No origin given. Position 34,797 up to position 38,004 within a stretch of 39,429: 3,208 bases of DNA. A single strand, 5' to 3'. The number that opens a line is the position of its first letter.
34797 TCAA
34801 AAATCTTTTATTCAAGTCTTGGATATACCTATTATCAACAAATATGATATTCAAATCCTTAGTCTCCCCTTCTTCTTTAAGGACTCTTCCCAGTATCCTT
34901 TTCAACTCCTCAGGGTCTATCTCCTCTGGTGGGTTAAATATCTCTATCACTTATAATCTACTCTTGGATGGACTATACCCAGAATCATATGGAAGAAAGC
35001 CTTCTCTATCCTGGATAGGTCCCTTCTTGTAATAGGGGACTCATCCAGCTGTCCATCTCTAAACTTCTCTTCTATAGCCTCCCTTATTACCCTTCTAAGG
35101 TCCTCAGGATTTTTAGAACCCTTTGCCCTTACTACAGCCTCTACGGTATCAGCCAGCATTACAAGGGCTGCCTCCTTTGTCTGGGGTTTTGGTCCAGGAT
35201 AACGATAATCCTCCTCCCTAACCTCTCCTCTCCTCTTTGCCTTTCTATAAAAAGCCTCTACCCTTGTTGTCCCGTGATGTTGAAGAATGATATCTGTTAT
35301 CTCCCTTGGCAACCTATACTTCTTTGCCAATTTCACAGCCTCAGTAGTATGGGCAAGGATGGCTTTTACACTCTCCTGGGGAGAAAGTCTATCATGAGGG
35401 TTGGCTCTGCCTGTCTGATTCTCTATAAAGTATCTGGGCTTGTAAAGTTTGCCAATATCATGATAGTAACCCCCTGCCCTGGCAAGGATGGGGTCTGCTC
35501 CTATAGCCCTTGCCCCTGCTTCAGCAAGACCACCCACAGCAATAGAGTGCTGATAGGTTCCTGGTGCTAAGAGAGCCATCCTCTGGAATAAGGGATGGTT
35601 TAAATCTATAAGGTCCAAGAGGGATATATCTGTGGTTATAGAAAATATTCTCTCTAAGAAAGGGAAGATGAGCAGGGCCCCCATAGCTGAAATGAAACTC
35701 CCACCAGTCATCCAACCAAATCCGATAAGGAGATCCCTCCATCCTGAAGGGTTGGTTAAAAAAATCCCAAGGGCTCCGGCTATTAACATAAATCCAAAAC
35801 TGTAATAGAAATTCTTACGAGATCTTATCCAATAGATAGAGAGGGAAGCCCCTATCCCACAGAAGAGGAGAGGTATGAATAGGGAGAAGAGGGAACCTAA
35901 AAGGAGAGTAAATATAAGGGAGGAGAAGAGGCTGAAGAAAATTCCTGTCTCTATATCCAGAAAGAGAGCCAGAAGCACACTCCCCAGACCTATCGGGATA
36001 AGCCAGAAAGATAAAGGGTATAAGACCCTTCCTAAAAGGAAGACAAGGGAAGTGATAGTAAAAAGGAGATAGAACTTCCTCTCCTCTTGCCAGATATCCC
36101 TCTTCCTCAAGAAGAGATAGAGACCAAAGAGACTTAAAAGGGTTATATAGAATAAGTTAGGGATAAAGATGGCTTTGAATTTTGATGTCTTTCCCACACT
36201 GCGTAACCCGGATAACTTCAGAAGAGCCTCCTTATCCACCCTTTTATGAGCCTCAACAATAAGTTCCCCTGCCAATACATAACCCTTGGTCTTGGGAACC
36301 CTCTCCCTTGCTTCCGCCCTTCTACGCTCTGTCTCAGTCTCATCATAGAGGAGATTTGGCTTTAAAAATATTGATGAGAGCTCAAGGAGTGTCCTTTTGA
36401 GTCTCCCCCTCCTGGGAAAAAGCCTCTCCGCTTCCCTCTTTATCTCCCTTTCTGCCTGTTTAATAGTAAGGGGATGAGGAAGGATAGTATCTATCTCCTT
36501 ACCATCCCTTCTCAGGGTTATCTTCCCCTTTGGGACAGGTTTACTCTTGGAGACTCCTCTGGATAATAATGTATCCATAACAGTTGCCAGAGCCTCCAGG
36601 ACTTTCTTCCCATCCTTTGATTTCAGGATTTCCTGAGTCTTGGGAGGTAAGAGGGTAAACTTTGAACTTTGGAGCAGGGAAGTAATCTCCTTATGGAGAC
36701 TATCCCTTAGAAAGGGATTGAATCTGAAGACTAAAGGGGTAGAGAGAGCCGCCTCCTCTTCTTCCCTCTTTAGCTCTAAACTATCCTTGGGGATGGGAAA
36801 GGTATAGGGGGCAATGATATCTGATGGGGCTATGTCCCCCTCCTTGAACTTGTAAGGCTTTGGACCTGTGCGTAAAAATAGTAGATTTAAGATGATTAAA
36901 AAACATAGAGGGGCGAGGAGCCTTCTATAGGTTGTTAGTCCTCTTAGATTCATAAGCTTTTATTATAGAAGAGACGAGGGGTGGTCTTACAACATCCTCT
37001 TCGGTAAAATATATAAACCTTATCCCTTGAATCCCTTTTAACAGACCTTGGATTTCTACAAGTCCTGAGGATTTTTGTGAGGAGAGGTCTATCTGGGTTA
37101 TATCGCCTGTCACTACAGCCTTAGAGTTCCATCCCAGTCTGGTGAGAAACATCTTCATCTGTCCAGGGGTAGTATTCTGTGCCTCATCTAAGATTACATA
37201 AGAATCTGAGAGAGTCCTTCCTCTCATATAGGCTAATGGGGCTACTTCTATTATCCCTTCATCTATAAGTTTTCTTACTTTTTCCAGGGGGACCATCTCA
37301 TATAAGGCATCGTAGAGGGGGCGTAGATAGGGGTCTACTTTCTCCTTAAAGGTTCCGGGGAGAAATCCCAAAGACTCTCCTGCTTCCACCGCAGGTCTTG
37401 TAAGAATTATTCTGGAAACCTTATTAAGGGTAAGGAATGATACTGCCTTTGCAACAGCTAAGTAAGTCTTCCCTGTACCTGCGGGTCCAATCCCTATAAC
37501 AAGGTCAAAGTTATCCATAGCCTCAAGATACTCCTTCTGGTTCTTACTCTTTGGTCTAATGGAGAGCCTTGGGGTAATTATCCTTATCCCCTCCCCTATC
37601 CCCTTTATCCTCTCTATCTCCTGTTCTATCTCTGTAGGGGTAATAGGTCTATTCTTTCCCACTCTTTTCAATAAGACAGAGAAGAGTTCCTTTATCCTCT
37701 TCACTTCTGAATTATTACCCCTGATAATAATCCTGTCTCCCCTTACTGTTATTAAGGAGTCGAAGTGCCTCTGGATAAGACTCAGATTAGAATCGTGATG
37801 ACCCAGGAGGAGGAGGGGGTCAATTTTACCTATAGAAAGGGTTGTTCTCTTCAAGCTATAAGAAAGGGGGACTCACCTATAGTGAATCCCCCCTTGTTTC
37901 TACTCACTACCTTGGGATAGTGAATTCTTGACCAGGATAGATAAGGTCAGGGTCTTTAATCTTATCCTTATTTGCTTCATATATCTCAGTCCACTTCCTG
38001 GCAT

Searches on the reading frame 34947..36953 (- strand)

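Call 75: search_protein_families(library=pfam, proteins=[window:34947-36953:-], max_evalue=0.0001)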
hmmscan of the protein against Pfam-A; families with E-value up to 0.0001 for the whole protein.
window:34947-36953:- (668 aa): 3 families
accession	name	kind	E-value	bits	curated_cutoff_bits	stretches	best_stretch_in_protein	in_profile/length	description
PF07697.16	7TMR-HDED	-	3.2e-30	106.2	27.6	1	37-251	1-221/224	7TM-HD extracellular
PF01966.28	HD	-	3e-17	63.4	22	1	466-606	1-115/116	HD domain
PF07698.17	7TM-7TMR_HD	-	1.7e-16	61.1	29.4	1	267-441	7-190/190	7TM receptor with intracellular HD hydrolase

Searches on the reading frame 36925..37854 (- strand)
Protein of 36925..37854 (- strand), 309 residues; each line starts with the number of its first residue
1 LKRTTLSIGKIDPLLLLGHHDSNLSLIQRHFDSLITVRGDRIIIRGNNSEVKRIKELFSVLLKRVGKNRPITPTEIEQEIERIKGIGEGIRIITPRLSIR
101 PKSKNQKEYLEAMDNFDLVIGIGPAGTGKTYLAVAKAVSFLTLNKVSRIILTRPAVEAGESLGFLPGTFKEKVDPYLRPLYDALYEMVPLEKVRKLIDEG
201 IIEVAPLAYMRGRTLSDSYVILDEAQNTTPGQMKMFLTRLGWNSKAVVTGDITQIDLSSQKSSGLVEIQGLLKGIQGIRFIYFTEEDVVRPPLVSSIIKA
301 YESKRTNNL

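Call 75: search_protein_families(library=pfam, proteins=[window:36925-37854:-], max_evalue=0.0001)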
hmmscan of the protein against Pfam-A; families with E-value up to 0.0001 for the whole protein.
window:36925-37854:- (309 aa): 2 families
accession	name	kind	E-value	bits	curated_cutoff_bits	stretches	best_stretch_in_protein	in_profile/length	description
PF02562.22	PhoH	-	2.2e-93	311.9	27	1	99-302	2-205/205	PhoH-like protein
PF13245.12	AAA_19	-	7.4e-05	23.4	25.1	0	117-255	12-129/134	AAA domain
